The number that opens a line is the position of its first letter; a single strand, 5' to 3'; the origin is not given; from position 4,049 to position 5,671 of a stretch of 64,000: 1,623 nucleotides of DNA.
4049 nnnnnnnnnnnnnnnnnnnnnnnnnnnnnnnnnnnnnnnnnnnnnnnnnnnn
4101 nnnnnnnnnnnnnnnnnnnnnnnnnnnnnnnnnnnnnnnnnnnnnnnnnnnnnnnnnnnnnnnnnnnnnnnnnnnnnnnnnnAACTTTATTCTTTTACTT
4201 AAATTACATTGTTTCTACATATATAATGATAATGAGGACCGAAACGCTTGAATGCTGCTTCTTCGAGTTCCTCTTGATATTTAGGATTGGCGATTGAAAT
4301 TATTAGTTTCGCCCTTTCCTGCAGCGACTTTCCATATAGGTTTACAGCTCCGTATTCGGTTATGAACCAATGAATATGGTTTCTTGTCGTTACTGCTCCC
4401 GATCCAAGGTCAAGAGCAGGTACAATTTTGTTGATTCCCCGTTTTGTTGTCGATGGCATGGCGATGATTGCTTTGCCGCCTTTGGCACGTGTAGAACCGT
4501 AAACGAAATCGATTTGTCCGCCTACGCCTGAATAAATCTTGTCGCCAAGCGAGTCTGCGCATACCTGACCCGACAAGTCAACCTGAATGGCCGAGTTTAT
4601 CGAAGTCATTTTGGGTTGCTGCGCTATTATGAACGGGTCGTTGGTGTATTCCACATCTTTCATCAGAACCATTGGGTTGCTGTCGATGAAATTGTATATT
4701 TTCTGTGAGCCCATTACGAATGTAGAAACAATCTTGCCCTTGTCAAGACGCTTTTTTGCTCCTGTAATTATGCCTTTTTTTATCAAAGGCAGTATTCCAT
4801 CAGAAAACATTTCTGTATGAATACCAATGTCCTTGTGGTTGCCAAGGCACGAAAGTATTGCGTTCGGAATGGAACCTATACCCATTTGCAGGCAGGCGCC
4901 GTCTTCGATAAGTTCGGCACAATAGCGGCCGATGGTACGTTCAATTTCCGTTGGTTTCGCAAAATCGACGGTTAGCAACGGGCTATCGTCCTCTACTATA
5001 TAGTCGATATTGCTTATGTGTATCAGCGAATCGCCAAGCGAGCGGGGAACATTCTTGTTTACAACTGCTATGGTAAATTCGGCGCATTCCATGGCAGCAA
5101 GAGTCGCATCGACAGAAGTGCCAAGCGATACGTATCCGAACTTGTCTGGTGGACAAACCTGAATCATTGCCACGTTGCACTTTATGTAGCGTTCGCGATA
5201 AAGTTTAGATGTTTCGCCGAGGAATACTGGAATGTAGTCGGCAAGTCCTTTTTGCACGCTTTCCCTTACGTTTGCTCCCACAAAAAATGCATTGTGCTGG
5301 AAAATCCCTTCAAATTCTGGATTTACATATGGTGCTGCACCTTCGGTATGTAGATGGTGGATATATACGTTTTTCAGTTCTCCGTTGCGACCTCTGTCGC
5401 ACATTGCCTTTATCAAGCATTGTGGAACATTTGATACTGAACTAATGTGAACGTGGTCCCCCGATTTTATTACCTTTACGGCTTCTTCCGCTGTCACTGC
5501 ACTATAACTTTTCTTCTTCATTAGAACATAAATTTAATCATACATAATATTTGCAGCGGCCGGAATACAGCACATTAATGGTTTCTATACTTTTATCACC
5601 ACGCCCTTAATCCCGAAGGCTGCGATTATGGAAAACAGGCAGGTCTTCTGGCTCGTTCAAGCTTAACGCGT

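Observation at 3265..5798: Cobalamin riboswitch heading an acyl-CoA transferase / 3-TM PQ-loop-like / MarC-like operon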

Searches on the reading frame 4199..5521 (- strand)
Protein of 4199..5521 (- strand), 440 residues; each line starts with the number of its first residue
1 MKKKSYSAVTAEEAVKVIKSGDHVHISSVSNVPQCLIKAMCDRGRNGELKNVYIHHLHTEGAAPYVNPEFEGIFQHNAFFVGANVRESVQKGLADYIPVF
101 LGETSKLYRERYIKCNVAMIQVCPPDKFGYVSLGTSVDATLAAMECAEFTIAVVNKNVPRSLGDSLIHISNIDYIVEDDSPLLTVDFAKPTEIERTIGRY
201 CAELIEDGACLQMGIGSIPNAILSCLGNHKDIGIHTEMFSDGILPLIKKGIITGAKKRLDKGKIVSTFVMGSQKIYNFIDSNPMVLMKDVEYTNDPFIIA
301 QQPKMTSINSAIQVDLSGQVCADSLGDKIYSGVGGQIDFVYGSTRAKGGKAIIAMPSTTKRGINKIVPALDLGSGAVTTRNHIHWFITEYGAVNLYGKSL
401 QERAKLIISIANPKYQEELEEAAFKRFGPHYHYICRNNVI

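Call 7: search_protein_families(library=pfam, proteins=[window:4199-5521:-], max_evalue=0.01)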
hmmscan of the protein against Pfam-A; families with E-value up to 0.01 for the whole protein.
window:4199-5521:- (440 aa): 3 families
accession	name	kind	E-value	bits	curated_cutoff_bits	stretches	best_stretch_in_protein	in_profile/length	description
PF13336.12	AcetylCoA_hyd_C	-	4e-59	199.4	23.7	1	271-423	1-154/154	Acetyl-CoA hydrolase/transferase C-terminal domain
PF02550.21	AcetylCoA_hydro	-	1.4e-27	97.5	24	1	10-180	11-191/198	Acetyl-CoA hydrolase/transferase N-terminal domain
PF00455.28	DeoRC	-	0.00089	19.7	31.8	0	195-239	7-51/160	DeoR C terminal sensor domain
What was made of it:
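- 4199..5521 (-): Family I CoA-transferase, 440 aa, of the 4-hydroxybutyrate / butyryl-CoA:acetate subfamily. Pfam PF02550 plus PF13336 (call 7).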

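Call 8: search_protein_families(library=ncbifam, proteins=[window:4199-5521:-], max_evalue=0.01)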
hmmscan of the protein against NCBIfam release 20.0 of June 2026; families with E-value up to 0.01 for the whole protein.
window:4199-5521:- (440 aa): 6 families
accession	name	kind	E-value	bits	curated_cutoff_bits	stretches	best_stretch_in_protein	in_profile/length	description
TIGR03948.1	butyr_acet_CoA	equivalog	1.2e-94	317.6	674.8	1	7-423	9-434/445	butyryl-CoA:acetate CoA-transferase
NF053666.1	BtrAceCoATfers1341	equivalog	1.9e-31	109.5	740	2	209-421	252-457/492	butyryl-CoA:acetate CoA transferase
TIGR03458.1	YgfH_subfam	subfamily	3.7e-31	108.3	658.7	2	204-421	248-457/489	succinate CoA transferase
NF053853.1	ScActCoATferScpC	equivalog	5.1e-25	88.1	500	2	206-421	254-461/493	succinyl-CoA:acetate CoA-transferase ScpC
TIGR02428.1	pcaJ_scoB_fam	subfamily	1.7e-08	34.1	243.55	1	196-400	5-183/207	3-oxoacid CoA-transferase subunit B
NF008154.0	PRK10906.1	equivalog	0.0025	17.1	331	1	192-241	76-125/252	DeoR/GlpR family transcriptional regulator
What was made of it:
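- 4199..5521 (-): Best NCBIfam model is TIGR03948 at 317.6 bits, below its 674.8 cut-off (call 8).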

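Call 13: find_encoding_contigs(protein=window:4199-5521:-, flank=6000, max_places=6)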
Protein window:4199-5521:- (440 aa): 6 contigs read that carry it; 5 places shown.
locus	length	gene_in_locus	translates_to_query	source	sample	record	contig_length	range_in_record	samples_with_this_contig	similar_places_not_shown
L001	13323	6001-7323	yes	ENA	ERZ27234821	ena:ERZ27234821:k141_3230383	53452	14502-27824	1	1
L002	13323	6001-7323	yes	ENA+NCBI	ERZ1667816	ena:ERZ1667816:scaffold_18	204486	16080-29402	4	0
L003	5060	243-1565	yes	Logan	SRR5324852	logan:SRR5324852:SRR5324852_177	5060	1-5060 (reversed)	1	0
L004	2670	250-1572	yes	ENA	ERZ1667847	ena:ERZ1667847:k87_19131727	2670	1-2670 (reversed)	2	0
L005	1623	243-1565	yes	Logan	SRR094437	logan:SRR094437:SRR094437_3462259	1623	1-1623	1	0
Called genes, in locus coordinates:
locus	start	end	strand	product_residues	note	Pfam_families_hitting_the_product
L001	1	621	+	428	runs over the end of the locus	PF05195:AMP_N, PF00557:Peptidase_M24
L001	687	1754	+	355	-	PF00480:ROK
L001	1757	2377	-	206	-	PF08889:WbqC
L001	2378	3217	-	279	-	PF10502:Peptidase_S26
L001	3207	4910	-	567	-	PF10502:Peptidase_S26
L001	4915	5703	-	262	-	PF01113:DapB_N, PF05173:DapB_C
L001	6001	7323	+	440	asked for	PF02550:AcetylCoA_hydro, PF13336:AcetylCoA_hyd_C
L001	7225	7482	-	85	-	-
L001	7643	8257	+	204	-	PF01914:MarC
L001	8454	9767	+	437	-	PF02881:SRP54_N, PF06414:Zeta_toxin (weak), PF13401:AAA_22 (weak), PF00448:SRP54, PF02978:SRP_SPB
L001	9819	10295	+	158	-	PF01928:CYTH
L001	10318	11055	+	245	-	PF05635:23S_rRNA_IVP, PF01396:Zn_ribbon_Top1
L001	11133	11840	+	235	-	PF16255:Lipase_GDSL_lke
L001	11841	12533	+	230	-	-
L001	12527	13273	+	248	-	-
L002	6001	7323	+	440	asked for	PF02550:AcetylCoA_hydro, PF13336:AcetylCoA_hyd_C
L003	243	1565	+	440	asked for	PF02550:AcetylCoA_hydro, PF13336:AcetylCoA_hyd_C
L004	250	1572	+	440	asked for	PF02550:AcetylCoA_hydro, PF13336:AcetylCoA_hyd_C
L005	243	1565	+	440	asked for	PF02550:AcetylCoA_hydro, PF13336:AcetylCoA_hyd_C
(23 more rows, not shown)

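Call 14: find_homologous_proteins(query=window:4199-5521:-)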
Query window:4199-5521:- (440 aa): 8000 proteins with E <= 0.001 among 8000 candidates; the best 120 are listed.
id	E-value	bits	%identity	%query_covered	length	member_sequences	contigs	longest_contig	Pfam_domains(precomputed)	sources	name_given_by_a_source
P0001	1.9e-296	1000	100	100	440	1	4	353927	PF13336.13,PF02550.22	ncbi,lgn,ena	-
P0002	6.1e-296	999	100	100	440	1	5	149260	PF13336.13,PF02550.22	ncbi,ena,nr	ncbi:MAG: acetyl-CoA hydrolase/transferase family protein [Bacteroidales bacterium]|nr:acetyl-CoA hy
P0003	1.6e-295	997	100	100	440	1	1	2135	PF13336.13,PF02550.22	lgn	-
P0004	3.5e-295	996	100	100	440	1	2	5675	PF13336.13,PF02550.22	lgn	-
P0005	5.6e-295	996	99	100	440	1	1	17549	PF13336.13,PF02550.22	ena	-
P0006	6.0e-295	996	99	100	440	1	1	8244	PF13336.13,PF02550.22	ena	-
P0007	1.2e-294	995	99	100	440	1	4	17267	PF13336.13,PF02550.22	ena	-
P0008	1.5e-294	994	99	100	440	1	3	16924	PF13336.13,PF02550.22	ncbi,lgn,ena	-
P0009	3.1e-294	993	99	100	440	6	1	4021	PF13336.13,PF02550.22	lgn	-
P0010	7.1e-294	992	99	100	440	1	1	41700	PF13336.13,PF02550.22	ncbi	-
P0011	7.1e-293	989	99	100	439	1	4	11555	PF13336.13,PF02550.22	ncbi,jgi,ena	jgi:acyl-CoA hydrolase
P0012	1.5e-292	988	99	100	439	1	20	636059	PF13336.13,PF02550.22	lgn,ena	-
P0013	3.5e-292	986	99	100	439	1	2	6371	PF13336.13,PF02550.22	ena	-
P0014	3.5e-292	986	99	100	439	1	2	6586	PF13336.13,PF02550.22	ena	-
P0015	4.8e-292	986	99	100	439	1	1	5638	PF13336.13,PF02550.22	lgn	-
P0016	1.0e-291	985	99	100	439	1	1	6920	PF13336.13,PF02550.22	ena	-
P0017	4.0e-291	983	98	100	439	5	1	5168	PF13336.13,PF02550.22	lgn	-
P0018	2.7e-290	980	98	100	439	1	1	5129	PF13336.13,PF02550.22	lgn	-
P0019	4.3e-290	980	98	100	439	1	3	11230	PF13336.13,PF02550.22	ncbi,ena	-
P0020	5.6e-290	979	98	100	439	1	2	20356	PF13336.13,PF02550.22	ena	-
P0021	5.7e-290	979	98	100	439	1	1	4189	PF13336.13,PF02550.22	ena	-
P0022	1.2e-289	978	98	100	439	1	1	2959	PF13336.13,PF02550.22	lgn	-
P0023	1.5e-289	978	98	100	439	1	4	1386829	PF13336.13,PF02550.22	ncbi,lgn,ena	-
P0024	5.0e-288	973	97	100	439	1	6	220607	PF13336.13,PF02550.22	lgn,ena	-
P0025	2.7e-287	970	96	100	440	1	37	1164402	PF13336.13,PF02550.22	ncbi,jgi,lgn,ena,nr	ncbi:MAG: acetyl-CoA hydrolase/transferase family protein [Bacteroidales bacterium]|jgi:acyl-CoA hyd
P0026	5.9e-287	969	96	100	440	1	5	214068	PF13336.13,PF02550.22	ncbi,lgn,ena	-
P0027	1.0e-286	968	96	100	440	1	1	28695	PF13336.13,PF02550.22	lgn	-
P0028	1.2e-286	968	96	100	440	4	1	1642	PF13336.13,PF02550.22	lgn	-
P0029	1.3e-286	968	96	100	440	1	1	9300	PF13336.13,PF02550.22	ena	-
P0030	1.4e-286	968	96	100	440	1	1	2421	PF13336.13,PF02550.22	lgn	-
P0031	2.0e-286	967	96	100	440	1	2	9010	PF13336.13,PF02550.22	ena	-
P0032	2.6e-286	967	97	100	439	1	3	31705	PF13336.13,PF02550.22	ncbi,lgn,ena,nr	ncbi:MAG: acetyl-CoA hydrolase/transferase family protein [Bacteroidales bacterium]|nr:acetyl-CoA hy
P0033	2.8e-286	967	98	98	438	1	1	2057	PF13336.13,PF02550.22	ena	-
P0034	7.2e-286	966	96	100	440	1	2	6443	PF13336.13,PF02550.22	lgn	-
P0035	8.3e-286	965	96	100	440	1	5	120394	PF13336.13,PF02550.22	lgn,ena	-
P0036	2.5e-285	964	96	100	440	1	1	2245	PF13336.13,PF02550.22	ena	-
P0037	4.1e-272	920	90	100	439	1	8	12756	PF13336.13,PF02550.22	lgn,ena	-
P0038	5.4e-272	920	90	100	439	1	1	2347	PF13336.13,PF02550.22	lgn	-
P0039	1.0e-271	919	90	99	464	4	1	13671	PF13336.13,PF02550.22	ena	-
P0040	4.5e-271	917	89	99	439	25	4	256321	PF13336.13,PF02550.22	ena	-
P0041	9.9e-271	916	90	100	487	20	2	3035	PF13336.13,PF02550.22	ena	-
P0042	2.8e-267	904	89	99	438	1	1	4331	PF13336.13,PF02550.22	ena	-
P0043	3.1e-267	904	89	99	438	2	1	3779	PF13336.13,PF02550.22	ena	-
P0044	4.1e-267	904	82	99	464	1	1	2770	PF13336.13,PF02550.22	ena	-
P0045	5.0e-267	904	89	99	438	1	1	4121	PF13336.13,PF02550.22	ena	-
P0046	1.0e-266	903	88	100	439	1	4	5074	PF13336.13,PF02550.22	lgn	-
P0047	3.2e-266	901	88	99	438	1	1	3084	PF13336.13,PF02550.22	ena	-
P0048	1.0e-265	899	87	100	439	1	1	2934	PF13336.13,PF02550.22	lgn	-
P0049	1.7e-265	898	87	100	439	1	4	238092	PF13336.13,PF02550.22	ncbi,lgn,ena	-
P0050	1.0e-263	893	89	98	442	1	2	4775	PF13336.13,PF02550.22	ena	-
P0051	6.6e-263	890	89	98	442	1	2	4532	PF13336.13,PF02550.22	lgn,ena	-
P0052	4.0e-259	877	87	98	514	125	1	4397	PF13336.13,PF02550.22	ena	-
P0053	3.2e-258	874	86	99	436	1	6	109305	PF13336.13,PF02550.22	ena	-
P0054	4.5e-258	874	86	99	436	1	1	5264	PF13336.13,PF02550.22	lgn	-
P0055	2.2e-256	868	86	98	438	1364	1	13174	PF13336.13,PF02550.22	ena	-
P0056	1.1e-254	863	84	98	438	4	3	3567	PF13336.13,PF02550.22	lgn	-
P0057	6.2e-254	860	84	99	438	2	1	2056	PF13336.13,PF02550.22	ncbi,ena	-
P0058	1.3e-252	856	84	98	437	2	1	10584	PF13336.13,PF02550.22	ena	-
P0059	2.1e-252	855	84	99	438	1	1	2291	PF13336.13,PF02550.22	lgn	-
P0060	1.9e-251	852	85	100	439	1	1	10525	PF13336.13,PF02550.22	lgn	-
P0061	6.5e-251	850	84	99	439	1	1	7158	PF13336.13,PF02550.22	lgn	-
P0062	6.5e-250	847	85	99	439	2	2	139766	PF13336.13,PF02550.22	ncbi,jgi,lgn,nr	ncbi:MAG: 4-hydroxybutyrate CoA-transferase [Bacteroidales bacterium]|jgi:acyl-CoA hydrolase|nr:4-hy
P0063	2.3e-249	845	83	99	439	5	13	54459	PF13336.13,PF02550.22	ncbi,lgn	-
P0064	1.8e-246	836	82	99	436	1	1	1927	PF13336.13,PF02550.22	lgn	-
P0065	1.1e-245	833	82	99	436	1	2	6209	PF13336.13,PF02550.22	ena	-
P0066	2.7e-245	832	82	99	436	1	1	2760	PF13336.13,PF02550.22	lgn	-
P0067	2.7e-245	832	82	99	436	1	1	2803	PF13336.13,PF02550.22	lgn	-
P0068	3.7e-245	831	82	99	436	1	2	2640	PF13336.13,PF02550.22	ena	-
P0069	1.1e-244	830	83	99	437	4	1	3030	PF13336.13,PF02550.22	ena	-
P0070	6.9e-244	827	82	99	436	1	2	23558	PF13336.13,PF02550.22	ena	-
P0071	1.5e-241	820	81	98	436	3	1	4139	PF13336.13,PF02550.22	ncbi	-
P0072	2.3e-238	809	66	87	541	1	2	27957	PF13336.13,PF02550.22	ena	-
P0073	4.3e-232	788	81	98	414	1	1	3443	PF13336.13,PF02550.22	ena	-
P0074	2.4e-226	770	87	88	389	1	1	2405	PF13336.13,PF02550.22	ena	-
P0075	2.6e-226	769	76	98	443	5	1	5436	PF13336.13,PF02550.22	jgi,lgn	-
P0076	1.6e-225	767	76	99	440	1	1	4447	PF13336.13,PF02550.22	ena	-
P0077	2.6e-224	763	75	98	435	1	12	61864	PF13336.13,PF02550.22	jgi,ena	-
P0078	3.6e-224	762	75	98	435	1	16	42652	PF13336.13,PF02550.22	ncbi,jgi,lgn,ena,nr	ncbi:MAG: acetyl-CoA hydrolase/transferase family protein [Bacteroidales bacterium]|nr:acetyl-CoA hy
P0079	1.3e-223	760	75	98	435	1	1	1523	PF13336.13,PF02550.22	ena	-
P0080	1.8e-223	760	75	98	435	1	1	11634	PF13336.13,PF02550.22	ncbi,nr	ncbi:MAG: acetyl-CoA hydrolase/transferase family protein [Bacteroidales bacterium]|nr:acetyl-CoA hy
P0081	4.7e-223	759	75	98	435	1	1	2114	PF13336.13,PF02550.22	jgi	jgi:acyl-CoA hydrolase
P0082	5.7e-223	758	75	98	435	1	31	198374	PF13336.13,PF02550.22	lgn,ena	-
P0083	5.7e-223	758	75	98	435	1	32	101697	PF13336.13,PF02550.22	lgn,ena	-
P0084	6.5e-223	758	75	98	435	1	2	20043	PF13336.13,PF02550.22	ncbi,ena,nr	ncbi:MAG: acetyl-CoA hydrolase/transferase family protein [Bacteroidales bacterium]|nr:acetyl-CoA hy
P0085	6.6e-223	758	75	98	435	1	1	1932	PF13336.13,PF02550.22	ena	-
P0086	9.3e-223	758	75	98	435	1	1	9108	PF13336.13,PF02550.22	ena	-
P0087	1.0e-222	758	73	98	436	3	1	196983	PF13336.13,PF02550.22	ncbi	-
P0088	1.3e-222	757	75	98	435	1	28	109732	PF13336.13,PF02550.22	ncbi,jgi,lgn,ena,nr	ncbi:MAG: acetyl-CoA hydrolase/transferase family protein [Bacteroidales bacterium]|jgi:acyl-CoA hyd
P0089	1.7e-222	757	75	98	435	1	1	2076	PF13336.13,PF02550.22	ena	-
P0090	1.8e-222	757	75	98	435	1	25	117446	PF13336.13,PF02550.22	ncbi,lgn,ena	-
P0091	1.9e-222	757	75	98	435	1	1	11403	PF13336.13,PF02550.22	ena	-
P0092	2.3e-222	756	75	98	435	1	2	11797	PF13336.13,PF02550.22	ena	-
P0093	3.2e-222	756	75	98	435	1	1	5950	PF13336.13,PF02550.22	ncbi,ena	-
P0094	3.3e-222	756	75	98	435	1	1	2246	PF13336.13,PF02550.22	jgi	jgi:acyl-CoA hydrolase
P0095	3.3e-222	756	73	99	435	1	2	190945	PF13336.13,PF02550.22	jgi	jgi:acyl-CoA hydrolase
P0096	3.4e-222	756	75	98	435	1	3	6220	PF13336.13,PF02550.22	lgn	-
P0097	3.5e-222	756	75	98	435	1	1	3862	PF13336.13,PF02550.22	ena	-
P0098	3.9e-222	756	74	98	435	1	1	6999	PF13336.13,PF02550.22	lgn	-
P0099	4.2e-222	756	74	98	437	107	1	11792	PF13336.13,PF02550.22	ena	-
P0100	4.4e-222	755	75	98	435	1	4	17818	PF13336.13,PF02550.22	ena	-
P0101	4.4e-222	755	75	98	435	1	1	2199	PF13336.13,PF02550.22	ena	-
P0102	6.3e-222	755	74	98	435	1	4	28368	PF13336.13,PF02550.22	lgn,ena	-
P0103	6.4e-222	755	75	98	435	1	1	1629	PF13336.13,PF02550.22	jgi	jgi:acyl-CoA hydrolase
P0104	6.9e-222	755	75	98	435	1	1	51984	PF13336.13,PF02550.22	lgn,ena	-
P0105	7.6e-222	755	74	98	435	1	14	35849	PF13336.13,PF02550.22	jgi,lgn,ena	-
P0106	7.7e-222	755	74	98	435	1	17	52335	PF13336.13,PF02550.22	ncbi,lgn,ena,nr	ncbi:MAG: acetyl-CoA hydrolase/transferase family protein [Bacteroidales bacterium]|nr:acetyl-CoA hy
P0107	8.6e-222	754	75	98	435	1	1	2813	PF13336.13,PF02550.22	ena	-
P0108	9.0e-222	754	75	98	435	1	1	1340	PF13336.13,PF02550.22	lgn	-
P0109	9.7e-222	754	75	98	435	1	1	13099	PF13336.13,PF02550.22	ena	-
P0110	1.1e-221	754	74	98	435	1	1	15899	PF13336.13,PF02550.22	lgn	-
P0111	1.2e-221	754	75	98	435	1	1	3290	PF13336.13,PF02550.22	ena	-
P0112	1.2e-221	754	75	98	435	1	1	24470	PF13336.13,PF02550.22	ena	-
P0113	2.0e-221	753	74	98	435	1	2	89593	PF13336.13,PF02550.22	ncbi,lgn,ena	-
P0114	2.1e-221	753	73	98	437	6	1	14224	PF13336.13,PF02550.22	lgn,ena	-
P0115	2.3e-221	753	74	98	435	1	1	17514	PF13336.13,PF02550.22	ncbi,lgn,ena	-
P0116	2.4e-221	753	75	98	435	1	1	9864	PF13336.13,PF02550.22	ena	-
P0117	2.5e-221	753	75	98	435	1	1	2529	PF13336.13,PF02550.22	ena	-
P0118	2.9e-221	753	75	98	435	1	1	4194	PF13336.13,PF02550.22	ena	-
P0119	3.0e-221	753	75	98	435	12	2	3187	PF13336.13,PF02550.22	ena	-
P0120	3.2e-221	753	75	98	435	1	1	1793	PF13336.13,PF02550.22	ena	-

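Call 16: find_related_loci(query=A1, collection=genome_contigs, flank=4000)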
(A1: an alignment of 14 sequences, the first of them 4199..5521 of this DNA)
Query A1 (440 aa) in genome_contigs; peptide patterns used: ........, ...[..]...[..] (x = any residue, [..] = any of these).
600 stretches matched a pattern (row limit reached: there are more); 570 encode a relative of the query (tblastn E <= 1e-3); the best 80 are kept; 80 distinct loci.
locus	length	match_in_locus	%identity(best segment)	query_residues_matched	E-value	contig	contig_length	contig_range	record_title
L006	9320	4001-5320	100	1-440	0e+0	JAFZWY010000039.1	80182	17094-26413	MAG: Bacteroidales bacterium isolate RGIG8173 Water_buffalos_Rumen-3__c1257183, whole genome shotgun sequence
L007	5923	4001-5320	99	1-440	0e+0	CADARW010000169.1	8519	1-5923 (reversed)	MAG: uncultured Bacteroidia bacterium isolate RUG13567 genome assembly, contig: RUG13567_asm_169, whole genome shotgun s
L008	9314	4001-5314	89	3-440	0e+0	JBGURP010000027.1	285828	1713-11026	MAG: Bacteroidales bacterium isolate ruminal_MAG_113 ruminal_MAG_113_contig_0027, whole genome shotgun sequence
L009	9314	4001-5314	90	3-440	0e+0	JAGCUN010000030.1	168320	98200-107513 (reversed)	MAG: Bacteroidales bacterium isolate RGIG10135 Yak_Rumen-4__c1176011, whole genome shotgun sequence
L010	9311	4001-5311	90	3-439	0e+0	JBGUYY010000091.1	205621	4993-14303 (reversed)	MAG: Bacteroidales bacterium isolate ruminal_MAG_467 ruminal_MAG_467_contig_0091, whole genome shotgun sequence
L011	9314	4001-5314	88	3-440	0e+0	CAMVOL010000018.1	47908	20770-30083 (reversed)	MAG TPA_asm: uncultured Bacteroidales bacterium isolate SRR8387721_bin.63_metaWRAP_v1.3_MAG genome assembly, contig: ERZ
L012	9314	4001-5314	87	3-440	0e+0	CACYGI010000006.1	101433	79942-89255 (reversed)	MAG: uncultured Bacteroidia bacterium isolate RUG11922 genome assembly, contig: RUG11922_asm_6, whole genome shotgun seq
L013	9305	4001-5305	89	3-437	0e+0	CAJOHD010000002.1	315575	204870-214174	uncultured Bacteroidales bacterium isolate Red_deer_4_mag_10 genome assembly, contig: scaffold_6, whole genome shotgun s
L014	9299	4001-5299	91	3-435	0e+0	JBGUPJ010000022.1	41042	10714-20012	MAG: Bacteroidales bacterium isolate ruminal_MAG_166 ruminal_MAG_166_contig_0022, whole genome shotgun sequence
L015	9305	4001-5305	88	3-437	0e+0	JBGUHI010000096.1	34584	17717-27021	MAG: Candidatus Limimorpha sp. isolate ruminal_MAG_354 ruminal_MAG_354_contig_0096, whole genome shotgun sequence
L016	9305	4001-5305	88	3-437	0e+0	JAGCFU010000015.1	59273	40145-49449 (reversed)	MAG: Bacteroidales bacterium isolate RGIG9752 Yak_Omasum-4__c92, whole genome shotgun sequence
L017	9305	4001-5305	88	3-437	0e+0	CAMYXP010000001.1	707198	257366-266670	MAG TPA_asm: uncultured Bacteroidales bacterium isolate SRR10912533_bin.30_metaWRAP_v1.3_MAG genome assembly, contig: ER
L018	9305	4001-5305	88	3-437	0e+0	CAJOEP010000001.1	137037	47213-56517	uncultured Bacteroidales bacterium isolate Red_deer_2_mag_30 genome assembly, contig: scaffold_18, whole genome shotgun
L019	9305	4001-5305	88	3-437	0e+0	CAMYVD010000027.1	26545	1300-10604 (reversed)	MAG TPA_asm: uncultured Bacteroidales bacterium isolate SRR10912534_bin.43_metaWRAP_v1.3_MAG genome assembly, contig: ER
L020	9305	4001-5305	88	3-437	0e+0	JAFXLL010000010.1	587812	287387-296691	MAG: Bacteroidales bacterium isolate RGIG6522 Sheep_Reticulum-1__c366059, whole genome shotgun sequence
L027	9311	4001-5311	87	3-439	0e+0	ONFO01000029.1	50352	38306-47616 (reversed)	uncultured Bacteroidales bacterium isolate RUG265 genome assembly, contig: scaffold_333, whole genome shotgun sequence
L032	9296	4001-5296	87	3-434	0e+0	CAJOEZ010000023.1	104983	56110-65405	uncultured Bacteroidales bacterium isolate Red_deer_2_mag_34 genome assembly, contig: scaffold_529, whole genome shotgun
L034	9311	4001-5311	86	3-439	0e+0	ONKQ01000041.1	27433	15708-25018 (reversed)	uncultured Bacteroidales bacterium isolate RUG390 genome assembly, contig: scaffold_389, whole genome shotgun sequence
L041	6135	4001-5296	86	3-434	0e+0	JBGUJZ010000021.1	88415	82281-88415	MAG: Bacteroidales bacterium isolate ruminal_MAG_292 ruminal_MAG_292_contig_0021, whole genome shotgun sequence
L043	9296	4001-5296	87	3-434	0e+0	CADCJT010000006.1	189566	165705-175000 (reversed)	MAG: uncultured Bacteroidia bacterium isolate RUG14714 genome assembly, contig: RUG14714_asm_6, whole genome shotgun seq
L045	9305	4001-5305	86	3-437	0e+0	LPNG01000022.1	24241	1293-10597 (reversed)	MAG: bacterium F082 isolate F082 scaffold_21, whole genome shotgun sequence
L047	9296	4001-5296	86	3-434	0e+0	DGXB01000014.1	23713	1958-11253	MAG TPA_asm: Bacteroidales bacterium UBA4243 UBA4243_contig_4079, whole genome shotgun sequence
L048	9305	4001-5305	86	3-437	0e+0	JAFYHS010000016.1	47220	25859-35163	MAG: Bacteroidales bacterium isolate RGIG7101 Water_buffalos_Abomasum-1__c37, whole genome shotgun sequence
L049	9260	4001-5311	84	3-439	0e+0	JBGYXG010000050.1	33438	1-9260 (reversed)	MAG: Candidatus Limimorpha sp. isolate D-66_MAG_14 D-66__57643, whole genome shotgun sequence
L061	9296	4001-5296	71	5-436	0e+0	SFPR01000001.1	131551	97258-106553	MAG: Bacteroidales bacterium isolate W3P37.035 Contig12, whole genome shotgun sequence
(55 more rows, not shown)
